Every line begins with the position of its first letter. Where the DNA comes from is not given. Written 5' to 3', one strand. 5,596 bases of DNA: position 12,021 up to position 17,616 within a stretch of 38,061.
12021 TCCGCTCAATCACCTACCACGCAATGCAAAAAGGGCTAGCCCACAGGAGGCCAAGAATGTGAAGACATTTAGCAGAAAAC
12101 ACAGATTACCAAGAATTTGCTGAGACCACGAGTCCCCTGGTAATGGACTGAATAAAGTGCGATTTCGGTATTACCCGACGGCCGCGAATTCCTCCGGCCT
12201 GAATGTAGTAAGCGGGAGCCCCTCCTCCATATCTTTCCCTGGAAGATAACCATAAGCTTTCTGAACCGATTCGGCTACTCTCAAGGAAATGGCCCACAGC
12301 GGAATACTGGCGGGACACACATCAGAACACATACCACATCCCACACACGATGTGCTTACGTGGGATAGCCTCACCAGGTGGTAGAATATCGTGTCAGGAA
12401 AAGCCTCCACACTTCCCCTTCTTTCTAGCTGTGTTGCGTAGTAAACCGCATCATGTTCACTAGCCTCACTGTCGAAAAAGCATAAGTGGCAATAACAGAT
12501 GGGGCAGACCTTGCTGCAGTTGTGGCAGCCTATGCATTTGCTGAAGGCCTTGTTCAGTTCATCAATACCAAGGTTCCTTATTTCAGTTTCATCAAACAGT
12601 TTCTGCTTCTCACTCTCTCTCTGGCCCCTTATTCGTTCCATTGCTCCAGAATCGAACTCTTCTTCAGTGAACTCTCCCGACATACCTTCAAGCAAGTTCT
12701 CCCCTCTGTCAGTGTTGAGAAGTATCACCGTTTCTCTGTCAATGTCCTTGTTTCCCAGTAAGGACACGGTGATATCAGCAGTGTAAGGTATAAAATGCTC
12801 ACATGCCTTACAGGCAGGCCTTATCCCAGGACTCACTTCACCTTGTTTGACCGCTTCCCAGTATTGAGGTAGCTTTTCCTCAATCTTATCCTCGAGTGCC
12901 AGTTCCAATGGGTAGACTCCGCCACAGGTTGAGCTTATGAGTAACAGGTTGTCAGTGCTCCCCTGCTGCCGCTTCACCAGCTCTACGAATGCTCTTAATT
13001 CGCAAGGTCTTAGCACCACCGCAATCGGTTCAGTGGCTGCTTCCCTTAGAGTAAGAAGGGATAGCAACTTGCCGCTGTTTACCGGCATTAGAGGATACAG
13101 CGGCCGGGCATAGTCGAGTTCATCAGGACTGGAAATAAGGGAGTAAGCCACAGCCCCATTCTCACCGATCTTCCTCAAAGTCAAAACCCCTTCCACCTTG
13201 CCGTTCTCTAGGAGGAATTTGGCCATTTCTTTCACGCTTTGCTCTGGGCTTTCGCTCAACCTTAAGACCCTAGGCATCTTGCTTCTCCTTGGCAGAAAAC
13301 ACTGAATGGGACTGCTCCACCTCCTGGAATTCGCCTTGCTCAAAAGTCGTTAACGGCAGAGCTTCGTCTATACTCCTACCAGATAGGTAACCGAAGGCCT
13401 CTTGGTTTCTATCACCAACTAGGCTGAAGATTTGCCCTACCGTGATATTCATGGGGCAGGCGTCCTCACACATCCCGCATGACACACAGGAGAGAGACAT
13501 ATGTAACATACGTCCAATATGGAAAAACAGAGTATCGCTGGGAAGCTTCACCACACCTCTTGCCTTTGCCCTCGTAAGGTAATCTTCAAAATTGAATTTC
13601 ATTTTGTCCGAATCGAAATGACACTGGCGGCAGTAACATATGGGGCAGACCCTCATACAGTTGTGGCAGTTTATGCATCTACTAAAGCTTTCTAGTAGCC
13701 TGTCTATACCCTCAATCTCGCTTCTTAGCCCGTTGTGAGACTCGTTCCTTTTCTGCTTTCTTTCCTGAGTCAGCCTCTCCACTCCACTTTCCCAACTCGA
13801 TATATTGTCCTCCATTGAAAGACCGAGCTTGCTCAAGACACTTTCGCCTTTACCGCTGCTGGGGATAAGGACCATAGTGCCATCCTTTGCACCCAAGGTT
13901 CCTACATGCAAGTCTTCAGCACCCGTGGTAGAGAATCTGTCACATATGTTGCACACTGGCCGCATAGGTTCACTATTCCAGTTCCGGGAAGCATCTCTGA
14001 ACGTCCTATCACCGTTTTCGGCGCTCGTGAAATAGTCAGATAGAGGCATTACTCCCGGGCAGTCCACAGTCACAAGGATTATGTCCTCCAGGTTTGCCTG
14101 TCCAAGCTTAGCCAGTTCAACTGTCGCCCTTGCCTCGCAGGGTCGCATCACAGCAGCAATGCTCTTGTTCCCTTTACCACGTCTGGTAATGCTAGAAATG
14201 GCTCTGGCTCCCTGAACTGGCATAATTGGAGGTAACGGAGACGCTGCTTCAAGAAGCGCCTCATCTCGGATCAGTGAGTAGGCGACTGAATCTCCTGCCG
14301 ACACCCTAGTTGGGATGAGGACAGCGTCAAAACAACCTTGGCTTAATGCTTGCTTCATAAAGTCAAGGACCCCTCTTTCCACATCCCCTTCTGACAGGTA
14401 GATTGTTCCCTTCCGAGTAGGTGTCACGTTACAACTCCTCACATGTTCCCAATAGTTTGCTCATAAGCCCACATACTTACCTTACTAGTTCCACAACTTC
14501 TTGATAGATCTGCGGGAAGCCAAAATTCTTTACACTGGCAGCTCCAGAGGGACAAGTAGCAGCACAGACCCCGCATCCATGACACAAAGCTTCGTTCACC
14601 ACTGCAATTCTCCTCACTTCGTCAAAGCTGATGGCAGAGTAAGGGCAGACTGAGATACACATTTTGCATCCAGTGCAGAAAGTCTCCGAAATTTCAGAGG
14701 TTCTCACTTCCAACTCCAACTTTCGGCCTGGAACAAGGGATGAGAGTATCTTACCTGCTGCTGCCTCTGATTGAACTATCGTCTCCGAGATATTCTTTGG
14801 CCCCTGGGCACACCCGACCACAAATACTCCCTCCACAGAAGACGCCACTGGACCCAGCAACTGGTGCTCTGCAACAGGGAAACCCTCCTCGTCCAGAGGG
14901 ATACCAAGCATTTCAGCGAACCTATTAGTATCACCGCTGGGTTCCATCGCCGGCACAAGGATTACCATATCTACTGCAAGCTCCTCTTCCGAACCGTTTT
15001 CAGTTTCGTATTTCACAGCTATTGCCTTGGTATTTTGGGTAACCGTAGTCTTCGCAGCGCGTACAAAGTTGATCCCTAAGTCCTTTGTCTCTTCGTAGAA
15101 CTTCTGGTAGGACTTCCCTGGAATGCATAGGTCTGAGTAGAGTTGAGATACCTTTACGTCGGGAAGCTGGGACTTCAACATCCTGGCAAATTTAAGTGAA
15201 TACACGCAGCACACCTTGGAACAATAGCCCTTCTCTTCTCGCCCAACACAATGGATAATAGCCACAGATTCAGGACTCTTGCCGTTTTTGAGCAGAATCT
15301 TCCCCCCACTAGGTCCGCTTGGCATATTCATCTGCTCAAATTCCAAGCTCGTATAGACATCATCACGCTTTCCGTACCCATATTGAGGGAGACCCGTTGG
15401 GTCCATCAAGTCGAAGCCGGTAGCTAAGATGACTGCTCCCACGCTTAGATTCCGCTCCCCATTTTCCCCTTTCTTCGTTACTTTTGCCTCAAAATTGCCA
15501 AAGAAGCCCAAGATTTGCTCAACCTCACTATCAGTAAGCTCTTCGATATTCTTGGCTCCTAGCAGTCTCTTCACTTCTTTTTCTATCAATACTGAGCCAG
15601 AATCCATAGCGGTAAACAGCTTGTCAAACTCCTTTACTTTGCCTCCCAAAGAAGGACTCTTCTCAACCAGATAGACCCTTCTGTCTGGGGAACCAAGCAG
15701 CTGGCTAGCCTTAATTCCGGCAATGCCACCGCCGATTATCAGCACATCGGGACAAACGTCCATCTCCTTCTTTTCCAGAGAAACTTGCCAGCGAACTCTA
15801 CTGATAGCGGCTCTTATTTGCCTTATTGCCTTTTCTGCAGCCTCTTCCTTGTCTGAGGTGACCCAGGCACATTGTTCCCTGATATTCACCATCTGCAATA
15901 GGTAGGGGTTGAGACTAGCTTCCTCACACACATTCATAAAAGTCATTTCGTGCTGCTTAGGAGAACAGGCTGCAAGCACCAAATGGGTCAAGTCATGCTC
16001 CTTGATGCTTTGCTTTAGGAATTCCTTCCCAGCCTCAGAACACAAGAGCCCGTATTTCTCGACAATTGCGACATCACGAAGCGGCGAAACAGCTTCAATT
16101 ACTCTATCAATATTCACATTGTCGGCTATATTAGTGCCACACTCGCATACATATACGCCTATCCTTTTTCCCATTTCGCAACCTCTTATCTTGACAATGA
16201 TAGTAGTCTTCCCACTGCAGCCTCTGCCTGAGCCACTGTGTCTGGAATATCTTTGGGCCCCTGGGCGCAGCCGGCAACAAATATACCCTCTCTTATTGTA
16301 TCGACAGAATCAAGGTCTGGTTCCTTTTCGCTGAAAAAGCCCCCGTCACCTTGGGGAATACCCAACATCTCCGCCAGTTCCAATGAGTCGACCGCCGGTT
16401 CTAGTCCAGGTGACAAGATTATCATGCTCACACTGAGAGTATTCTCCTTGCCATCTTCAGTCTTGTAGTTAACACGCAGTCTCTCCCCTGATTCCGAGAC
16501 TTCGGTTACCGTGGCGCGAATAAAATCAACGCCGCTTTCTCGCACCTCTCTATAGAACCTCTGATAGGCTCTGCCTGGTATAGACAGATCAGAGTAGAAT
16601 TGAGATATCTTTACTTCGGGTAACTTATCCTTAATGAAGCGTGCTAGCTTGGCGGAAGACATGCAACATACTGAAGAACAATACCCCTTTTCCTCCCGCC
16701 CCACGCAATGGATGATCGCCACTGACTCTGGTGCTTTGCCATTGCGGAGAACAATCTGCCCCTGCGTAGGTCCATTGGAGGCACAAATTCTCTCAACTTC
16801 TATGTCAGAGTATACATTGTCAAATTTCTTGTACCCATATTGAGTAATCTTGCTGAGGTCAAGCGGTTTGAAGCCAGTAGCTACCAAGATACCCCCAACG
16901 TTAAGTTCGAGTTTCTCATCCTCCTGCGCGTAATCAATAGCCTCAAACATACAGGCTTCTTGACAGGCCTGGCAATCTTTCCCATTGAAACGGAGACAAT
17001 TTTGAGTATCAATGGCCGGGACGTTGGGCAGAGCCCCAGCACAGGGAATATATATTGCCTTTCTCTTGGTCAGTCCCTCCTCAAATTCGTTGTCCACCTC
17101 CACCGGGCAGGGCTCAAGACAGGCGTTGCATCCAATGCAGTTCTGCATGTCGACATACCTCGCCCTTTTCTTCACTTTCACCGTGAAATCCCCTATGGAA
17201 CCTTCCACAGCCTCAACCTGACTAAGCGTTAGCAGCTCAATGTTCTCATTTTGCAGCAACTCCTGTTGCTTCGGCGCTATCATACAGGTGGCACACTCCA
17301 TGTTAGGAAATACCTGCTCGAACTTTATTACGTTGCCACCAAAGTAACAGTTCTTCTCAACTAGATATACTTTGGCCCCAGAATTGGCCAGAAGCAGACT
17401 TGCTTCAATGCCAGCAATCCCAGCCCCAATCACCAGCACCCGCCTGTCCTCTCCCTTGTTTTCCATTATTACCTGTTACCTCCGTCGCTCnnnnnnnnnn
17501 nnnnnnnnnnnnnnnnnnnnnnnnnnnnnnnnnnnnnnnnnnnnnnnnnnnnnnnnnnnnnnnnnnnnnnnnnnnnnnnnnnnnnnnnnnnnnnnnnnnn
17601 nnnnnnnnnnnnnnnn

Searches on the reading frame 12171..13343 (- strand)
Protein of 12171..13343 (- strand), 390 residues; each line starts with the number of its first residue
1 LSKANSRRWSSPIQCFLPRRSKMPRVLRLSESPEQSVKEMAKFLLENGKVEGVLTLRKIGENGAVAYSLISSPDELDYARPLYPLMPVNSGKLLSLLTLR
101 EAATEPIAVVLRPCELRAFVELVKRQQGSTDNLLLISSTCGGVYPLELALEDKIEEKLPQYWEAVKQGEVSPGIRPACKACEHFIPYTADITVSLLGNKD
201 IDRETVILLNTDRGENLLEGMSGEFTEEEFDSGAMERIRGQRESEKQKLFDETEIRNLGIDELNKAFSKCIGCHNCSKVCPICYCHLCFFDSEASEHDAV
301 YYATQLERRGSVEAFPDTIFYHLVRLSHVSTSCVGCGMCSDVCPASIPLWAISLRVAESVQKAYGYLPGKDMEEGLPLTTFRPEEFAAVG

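Call 4: search_protein_families(library=pfam, proteins=[window:12171-13343:-], max_evalue=0.01)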
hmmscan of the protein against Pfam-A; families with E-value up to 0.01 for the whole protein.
window:12171-13343:- (390 aa): 14 families
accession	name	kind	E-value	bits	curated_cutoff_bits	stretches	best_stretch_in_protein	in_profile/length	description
PF04432.18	FrhB_FdhB_C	-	6.6e-12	46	23.3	1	107-227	4-144/150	Coenzyme F420 hydrogenase/dehydrogenase, beta subunit C terminus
PF13183.11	Fer4_8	-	7.2e-08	33.3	27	2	267-347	2-68/68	4Fe-4S dicluster domain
PF00037.32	Fer4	-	7.9e-07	29.1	21.1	2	332-345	7-20/24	4Fe-4S binding domain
PF13237.11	Fer4_10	-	9e-07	29.2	25.5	2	330-355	6-22/53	4Fe-4S dicluster domain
PF12797.12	Fer4_2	-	1.4e-06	28.3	24.5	2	330-345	7-22/22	4Fe-4S binding domain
PF13484.11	Fer4_16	-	2.2e-06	28.8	30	1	243-281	25-64/66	4Fe-4S double cluster binding domain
PF13746.11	Fer4_18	-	3.3e-05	24.5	27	0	235-282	29-73/114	4Fe-4S dicluster domain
PF12838.12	Fer4_7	-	5.1e-05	24.1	27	1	269-346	1-51/52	4Fe-4S dicluster domain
PF13534.11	Fer4_17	-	5.9e-05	24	22.2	1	269-347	1-60/61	4Fe-4S dicluster domain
PF13187.11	Fer4_9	-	6.8e-05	23.3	27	1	269-346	1-50/52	4Fe-4S dicluster domain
PF14697.11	Fer4_21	-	0.00048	20.6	35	0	327-345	35-53/59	4Fe-4S dicluster domain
PF25160.1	LdpA_Fe-S-bd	-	0.001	19.3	27.6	0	329-345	24-40/49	LdpA Fe-S cluster-binding domain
PF17179.9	Fer4_22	-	0.0012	20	27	0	329-347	77-95/95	4Fe-4S dicluster domain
PF12837.12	Fer4_6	-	0.0023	18.3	25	1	331-346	7-22/24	4Fe-4S binding domain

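Call 6: search_protein_families(library=ncbifam, proteins=[window:12171-13343:-], max_evalue=0.001)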
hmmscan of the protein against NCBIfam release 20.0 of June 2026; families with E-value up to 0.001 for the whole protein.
window:12171-13343:- (390 aa): 19 families
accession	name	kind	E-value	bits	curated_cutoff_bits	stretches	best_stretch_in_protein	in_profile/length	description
TIGR02176.1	pyruv_ox_red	equivalog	4.9e-07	28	911.35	1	256-358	671-766/1167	pyruvate:ferredoxin (flavodoxin) oxidoreductase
NF038196.1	ferrodoxin_EFR1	subfamily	1.2e-06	28.7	75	0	327-345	180-198/242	EFR1 family ferrodoxin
TIGR01971.1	NuoI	subfamily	1.6e-06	27.7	113.05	0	328-347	39-59/121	NADH-quinone oxidoreductase, chain I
NF040612.1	F420_dehyd_FpoI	exception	2.8e-06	27.2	180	0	331-360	42-70/135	F420H2 dehydrogenase subunit FpoI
TIGR02910.1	sulfite_red_A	equivalog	5.3e-06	25.9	323.15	0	264-287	216-239/334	anaerobic sulfite reductase subunit AsrA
NF007204.0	PRK09625.1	equivalog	5.9e-06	26.3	125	0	331-347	89-105/133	pyruvate flavodoxin oxidoreductase subunit delta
NF040864.1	HgcB_ferredoxin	equivalog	6.1e-06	26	99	0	324-347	7-30/93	mercury methylation ferredoxin HgcB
NF004537.0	PRK05888.1-3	equivalog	1.1e-05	25.1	163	0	263-283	60-83/204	NADH-quinone oxidoreductase subunit NuoI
NF040616.1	F420_dehyd_FpoF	exception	1.1e-05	24.6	475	0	164-225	238-297/337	F420H2 dehydrogenase subunit FpoF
NF042909.1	FMH_DH_FwdF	exception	1.8e-05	24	375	1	325-346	9-30/336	tungsten-dependent formylmethanofuran dehydrogenase subunit FwdF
NF006808.0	PRK09326.1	equivalog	2.5e-05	23.3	444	0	164-225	239-298/341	F420H2 dehydrogenase subunit F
NF004914.0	PRK06273.1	equivalog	4.7e-05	23.2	163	0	329-346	49-66/167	ferredoxin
NF006221.0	PRK08348.1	subfamily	4.9e-05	23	124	0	330-347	43-60/136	NADH-plastoquinone oxidoreductase subunit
TIGR02936.1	fdxN_nitrog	equivalog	7.4e-05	22.8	80.55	0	268-286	70-89/91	ferredoxin III, nif-specific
NF045670.1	quin_L_LdhH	equivalog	0.00011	20.6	800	1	254-365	290-388/706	L-lactate dehydrogenase (quinone) large subunit LdhH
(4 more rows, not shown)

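Call 42: search_protein_representatives(protein=window:12171-13277:-)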
Query: 368 residues. Proteins with E-value up to 0.001 (for the whole library): 1174; up to 1e-10: 714; up to 1e-30: 188. The best 150 are listed.
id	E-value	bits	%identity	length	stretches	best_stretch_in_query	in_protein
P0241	2.6e-113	395.1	45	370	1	1-368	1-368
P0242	1.1e-110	386.5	48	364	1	1-367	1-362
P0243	8.1e-106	370.4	48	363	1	3-365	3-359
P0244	1.2e-102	360.0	45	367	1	1-368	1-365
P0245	3.0e-100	352.1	45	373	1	14-368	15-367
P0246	3.4e-97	342.1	44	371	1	6-367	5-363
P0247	9.4e-96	337.3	42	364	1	6-366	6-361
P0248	1.3e-93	330.2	43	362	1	8-365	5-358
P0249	1.5e-92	326.8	40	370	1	7-364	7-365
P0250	5.8e-91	321.6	41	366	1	3-368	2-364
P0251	6.5e-86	304.9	51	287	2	196-368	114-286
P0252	9.6e-85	301.1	42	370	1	12-366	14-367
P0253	1.5e-83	297.1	40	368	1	1-364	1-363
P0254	4.9e-75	269.2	38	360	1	22-365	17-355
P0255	4.8e-74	265.9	39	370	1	13-364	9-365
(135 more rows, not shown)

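Call 67: search_solved_structures(query=window:12171-13277:-, max_evalue=0.001)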
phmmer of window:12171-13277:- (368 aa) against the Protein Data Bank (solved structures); distinct sequences matched with E-value up to 0.001: 4.
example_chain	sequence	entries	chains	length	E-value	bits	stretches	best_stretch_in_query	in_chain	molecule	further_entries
9t1s_M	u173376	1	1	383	1.1e-39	139.6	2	151-351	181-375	formate dehydrogenase (coenzyme F420)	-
8rvu_E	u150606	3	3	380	5.1e-28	101.3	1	151-351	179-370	Formate dehydrogenase, beta subunit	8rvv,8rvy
7bkb_E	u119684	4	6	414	1.3e-27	99.9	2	149-355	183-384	Formate dehydrogenase, beta subunit (F420)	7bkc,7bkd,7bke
8rja_E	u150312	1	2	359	1.1e-05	27.8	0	16-97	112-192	Coenzyme F420 hydrogenase/dehydrogenase, beta subunit C terminus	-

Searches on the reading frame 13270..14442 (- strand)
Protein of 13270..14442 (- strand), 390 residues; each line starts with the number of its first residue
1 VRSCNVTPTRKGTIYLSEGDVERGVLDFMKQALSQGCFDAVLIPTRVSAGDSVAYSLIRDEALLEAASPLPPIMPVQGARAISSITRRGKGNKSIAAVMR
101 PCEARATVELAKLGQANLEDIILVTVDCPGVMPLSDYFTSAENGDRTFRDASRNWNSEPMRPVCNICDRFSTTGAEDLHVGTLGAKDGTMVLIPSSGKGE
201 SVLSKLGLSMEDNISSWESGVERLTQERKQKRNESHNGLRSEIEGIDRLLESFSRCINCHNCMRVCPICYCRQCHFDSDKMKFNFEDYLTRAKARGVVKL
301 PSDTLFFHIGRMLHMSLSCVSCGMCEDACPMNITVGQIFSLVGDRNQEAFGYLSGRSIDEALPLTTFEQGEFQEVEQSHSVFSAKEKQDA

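Call 4: search_protein_families(library=pfam, proteins=[window:13270-14442:-], max_evalue=0.01)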
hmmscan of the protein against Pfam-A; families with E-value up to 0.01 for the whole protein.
window:13270-14442:- (390 aa): 14 families
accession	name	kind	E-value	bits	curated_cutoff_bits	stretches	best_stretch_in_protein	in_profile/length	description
PF00037.32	Fer4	-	2.6e-08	33.8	21.1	2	319-332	8-21/24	4Fe-4S binding domain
PF13183.11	Fer4_8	-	5.1e-08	33.8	27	1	253-333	2-68/68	4Fe-4S dicluster domain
PF13237.11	Fer4_10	-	2.3e-07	31.1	25.5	0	252-268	5-21/53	4Fe-4S dicluster domain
PF12797.12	Fer4_2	-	1.1e-05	25.4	24.5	2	312-330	3-21/22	4Fe-4S binding domain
PF13484.11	Fer4_16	-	1.9e-05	25.8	30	0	319-337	2-20/66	4Fe-4S double cluster binding domain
PF12838.12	Fer4_7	-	2.9e-05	24.9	27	1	255-333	1-52/52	4Fe-4S dicluster domain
PF13187.11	Fer4_9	-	3.9e-05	24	27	1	255-332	1-50/52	4Fe-4S dicluster domain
PF13746.11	Fer4_18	-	0.00052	20.6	27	0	245-268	50-73/114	4Fe-4S dicluster domain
PF13534.11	Fer4_17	-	0.00055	20.9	22.2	1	255-333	1-60/61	4Fe-4S dicluster domain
PF04432.18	FrhB_FdhB_C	-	0.00078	19.8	23.3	0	159-205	90-135/150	Coenzyme F420 hydrogenase/dehydrogenase, beta subunit C terminus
PF12800.12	Fer4_4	-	0.0012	19.5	24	1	318-331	3-16/17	4Fe-4S binding domain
PF14697.11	Fer4_21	-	0.0015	19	35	0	255-269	40-54/59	4Fe-4S dicluster domain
PF12837.12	Fer4_6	-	0.0037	17.6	25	1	318-332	8-22/24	4Fe-4S binding domain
PF12798.12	Fer4_3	-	0.007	17.6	27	0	319-333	1-15/15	4Fe-4S binding domain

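Call 6: search_protein_families(library=ncbifam, proteins=[window:13270-14442:-], max_evalue=0.001)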
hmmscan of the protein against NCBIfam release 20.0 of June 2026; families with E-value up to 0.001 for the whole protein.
window:13270-14442:- (390 aa): 11 families
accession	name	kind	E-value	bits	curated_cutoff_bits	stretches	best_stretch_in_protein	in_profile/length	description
TIGR01971.1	NuoI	subfamily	3.6e-06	26.6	113.05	0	318-343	82-108/121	NADH-quinone oxidoreductase, chain I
NF004537.0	PRK05888.1-3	equivalog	1.2e-05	24.9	163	0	247-268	61-82/204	NADH-quinone oxidoreductase subunit NuoI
NF058577.1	FdxA_fam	equivalog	1.5e-05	25.1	65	0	318-332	8-22/52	4Fe-4S ferredoxin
NF042909.1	FMH_DH_FwdF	exception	6.6e-05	22.2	375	0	313-342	11-41/336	tungsten-dependent formylmethanofuran dehydrogenase subunit FwdF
NF004538.0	PRK05888.1-4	equivalog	9.3e-05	22.1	135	0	318-348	101-132/162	NADH-quinone oxidoreductase subunit NuoI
TIGR02910.1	sulfite_red_A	equivalog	0.00014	21.2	323.15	0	236-273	202-239/334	anaerobic sulfite reductase subunit AsrA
TIGR02176.1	pyruv_ox_red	equivalog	0.00014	19.8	911.35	1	254-332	683-754/1167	pyruvate:ferredoxin (flavodoxin) oxidoreductase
TIGR00314.1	cdhA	equivalog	0.0003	18.7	781.3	0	226-343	371-463/784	CO dehydrogenase/acetyl-CoA synthase complex subunit alpha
NF006807.0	PRK09325.1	subfamily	0.00032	19.9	269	0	162-239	192-271/283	coenzyme F420-reducing hydrogenase subunit beta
TIGR01945.1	rnfC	subfamily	0.00036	19.2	245.95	0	317-341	363-387/435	RnfABCDGE type electron transport complex subunit C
NF004536.0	PRK05888.1-1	equivalog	0.00063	19.1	212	0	318-332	98-112/180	NADH-quinone oxidoreductase subunit NuoI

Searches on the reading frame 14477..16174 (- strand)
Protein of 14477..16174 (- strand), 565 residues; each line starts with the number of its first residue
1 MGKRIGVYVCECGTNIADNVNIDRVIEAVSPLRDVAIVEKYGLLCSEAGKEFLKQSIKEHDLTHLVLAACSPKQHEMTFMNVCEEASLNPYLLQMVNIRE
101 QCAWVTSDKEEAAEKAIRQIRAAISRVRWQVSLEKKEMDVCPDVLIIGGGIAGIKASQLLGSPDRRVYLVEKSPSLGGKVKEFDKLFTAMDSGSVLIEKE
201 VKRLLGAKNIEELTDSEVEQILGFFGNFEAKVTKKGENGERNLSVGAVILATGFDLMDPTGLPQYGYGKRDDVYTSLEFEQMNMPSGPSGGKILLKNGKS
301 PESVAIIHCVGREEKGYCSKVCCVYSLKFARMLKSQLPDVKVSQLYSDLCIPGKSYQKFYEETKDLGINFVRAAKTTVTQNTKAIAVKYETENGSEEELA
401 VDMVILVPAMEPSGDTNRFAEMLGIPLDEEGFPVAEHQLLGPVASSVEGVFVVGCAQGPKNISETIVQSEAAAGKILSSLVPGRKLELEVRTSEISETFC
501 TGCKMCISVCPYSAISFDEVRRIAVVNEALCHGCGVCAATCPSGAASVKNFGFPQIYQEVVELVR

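Call 4: search_protein_families(library=pfam, proteins=[window:14477-16174:-], max_evalue=0.01)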
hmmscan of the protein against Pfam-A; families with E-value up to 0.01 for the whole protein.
window:14477-16174:- (565 aa): 14 families
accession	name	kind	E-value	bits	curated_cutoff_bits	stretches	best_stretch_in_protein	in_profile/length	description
PF07992.20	Pyr_redox_2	-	6.8e-15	55.7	26.1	1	143-462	2-284/291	Pyridine nucleotide-disulphide oxidoreductase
PF12838.12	Fer4_7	-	1.9e-10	41.5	27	1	500-545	2-52/52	4Fe-4S dicluster domain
PF00037.32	Fer4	-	2.1e-09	37.2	21.1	2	495-516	3-24/24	4Fe-4S binding domain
PF13187.11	Fer4_9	-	3.5e-08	33.8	27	1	500-545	2-51/52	4Fe-4S dicluster domain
PF14697.11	Fer4_21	-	4.1e-08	33.7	35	1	494-543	2-53/59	4Fe-4S dicluster domain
PF12837.12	Fer4_6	-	4.3e-08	33.2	25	2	494-515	3-24/24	4Fe-4S binding domain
PF13237.11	Fer4_10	-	1.5e-07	31.7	25.5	1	496-542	5-53/53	4Fe-4S dicluster domain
PF25160.1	LdpA_Fe-S-bd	-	2.5e-06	27.6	27.6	2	505-545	8-42/49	LdpA Fe-S cluster-binding domain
PF12831.13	FAD_oxidored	-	2.2e-05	24.4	27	1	143-179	1-37/416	FAD dependent oxidoreductase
PF13450.12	NAD_binding_8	-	3.6e-05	24.4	21.9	1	146-183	1-38/68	NAD(P)-binding Rossmann-like domain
PF03486.20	HI0933_like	-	9.1e-05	22.5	50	1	143-181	2-40/244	HI0933-like protein Rossmann domain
PF01946.23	Thi4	-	0.00044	20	26.2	1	141-205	17-77/235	Thi4 family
PF12797.12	Fer4_2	-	0.001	19.3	24.5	1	495-512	5-22/22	4Fe-4S binding domain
PF00890.30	FAD_binding_2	-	0.0031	17.2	20.4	1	143-179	1-37/414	FAD binding domain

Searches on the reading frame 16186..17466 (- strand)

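Call 4: search_protein_families(library=pfam, proteins=[window:16186-17466:-], max_evalue=0.01)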
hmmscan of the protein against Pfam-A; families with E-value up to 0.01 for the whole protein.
window:16186-17466:- (426 aa): 16 families
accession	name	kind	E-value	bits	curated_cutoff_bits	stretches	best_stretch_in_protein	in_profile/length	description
PF07992.20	Pyr_redox_2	-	4.8e-15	56.2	26.1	2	9-98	2-89/291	Pyridine nucleotide-disulphide oxidoreductase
PF00070.33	Pyr_redox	-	1.6e-07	32.2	22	1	9-39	1-31/82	Pyridine nucleotide-disulphide oxidoreductase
PF12831.13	FAD_oxidored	-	5.8e-07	29.6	27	1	10-46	2-38/416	FAD dependent oxidoreductase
PF01266.30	DAO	-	2.6e-06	27.6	27.9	1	9-43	1-35/353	FAD dependent oxidoreductase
PF01134.28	GIDA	-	6.7e-06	25.8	22.1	1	10-46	2-29/391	Glucose inhibited division protein A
PF13450.12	NAD_binding_8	-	6.8e-06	26.7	21.9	1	12-51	1-40/68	NAD(P)-binding Rossmann-like domain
PF00890.30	FAD_binding_2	-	3.4e-05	23.7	20.4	1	10-45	2-37/414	FAD binding domain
PF13738.12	Pyr_redox_3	-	3.6e-05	23.6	30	0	6-100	163-251/305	Pyridine nucleotide-disulphide oxidoreductase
PF14697.11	Fer4_21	-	5.6e-05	23.6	35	1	98-122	29-53/59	4Fe-4S dicluster domain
PF12838.12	Fer4_7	-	0.00029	21.7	27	1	109-176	1-52/52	4Fe-4S dicluster domain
PF01946.23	Thi4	-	0.00069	19.4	26.2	1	10-56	20-67/235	Thi4 family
PF01494.25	FAD_binding_3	-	0.00069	19.4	22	1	9-38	3-32/349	FAD binding domain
PF03486.20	HI0933_like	-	0.00088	19.2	50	1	9-43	2-36/244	HI0933-like protein Rossmann domain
PF12797.12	Fer4_2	-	0.0013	19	24.5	1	103-122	3-22/22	4Fe-4S binding domain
PF00037.32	Fer4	-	0.0014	18.8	21.1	1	104-123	2-21/24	4Fe-4S binding domain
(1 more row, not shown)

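Call 6: search_protein_families(library=ncbifam, proteins=[window:16186-17466:-], max_evalue=0.001)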
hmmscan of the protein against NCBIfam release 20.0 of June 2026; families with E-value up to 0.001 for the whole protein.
window:16186-17466:- (426 aa): 50 families (the best 25 are shown)
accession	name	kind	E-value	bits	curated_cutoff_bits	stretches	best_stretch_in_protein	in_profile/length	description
NF040770.1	hetero_SS_HdrA2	exception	1.1e-132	443.7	1100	1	7-421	139-556/777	CoB-CoM heterodisulfide reductase HdrA2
NF041778.1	hetero_SS_HdrA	equivalog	1.2e-111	373.9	1400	1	9-420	144-565/771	ferredoxin:CoB-CoM heterodisulfide reductase subunit HdrA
NF041891.1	hdrA_Methbact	equivalog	1.2e-104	351.1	1300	1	8-420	134-551/762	ferredoxin:CoB-CoM heterodisulfide reductase subunit HdrA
TIGR02053.1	MerA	equivalog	1.2e-08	34.3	454.45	0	7-101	167-249/465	mercury(II) reductase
NF004943.0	PRK06292.2-1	equivalog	1.1e-07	31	432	0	10-48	6-44/456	dihydrolipoyl dehydrogenase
NF009410.0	PRK12771.1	subfamily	1.6e-07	30.3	516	1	7-45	138-176/566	NAD(P)-binding protein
TIGR01350.1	lipoamide_DH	equivalog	1.8e-07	30.2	408.8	0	10-45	4-38/461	dihydrolipoyl dehydrogenase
NF004939.0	PRK06292.1-1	equivalog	1.9e-07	30.1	435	1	317-404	232-315/476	dihydrolipoyl dehydrogenase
TIGR01372.1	soxA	subfamily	2.7e-07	28.8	1164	1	10-84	171-244/996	sarcosine oxidase subunit alpha family protein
NF004991.0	PRK06370.1-3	subfamily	4.1e-07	28.9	620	0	10-50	38-77/509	FAD-containing oxidoreductase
NF045599.1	bili_reduct_long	exception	5.9e-07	28.1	750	1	5-57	379-430/641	bilirubin reductase, long form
NF049967.1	QhpG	equivalog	1.1e-06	27.8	240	0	10-39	1-30/423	flavin-dependent monooxygenase QhpG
TIGR03997.1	mycofact_OYE_2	equivalog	2.2e-06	26.3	793.15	1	5-56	377-428/645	mycofactocin system FadH/OYE family oxidoreductase 2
TIGR03315.1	Se_ygfK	equivalog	2.8e-06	25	835.3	1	4-105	534-623/1012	putative selenate reductase subunit YgfK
TIGR01813.1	flavo_cyto_c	subfamily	4e-06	25.8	285.45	1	10-48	2-41/444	flavocytochrome c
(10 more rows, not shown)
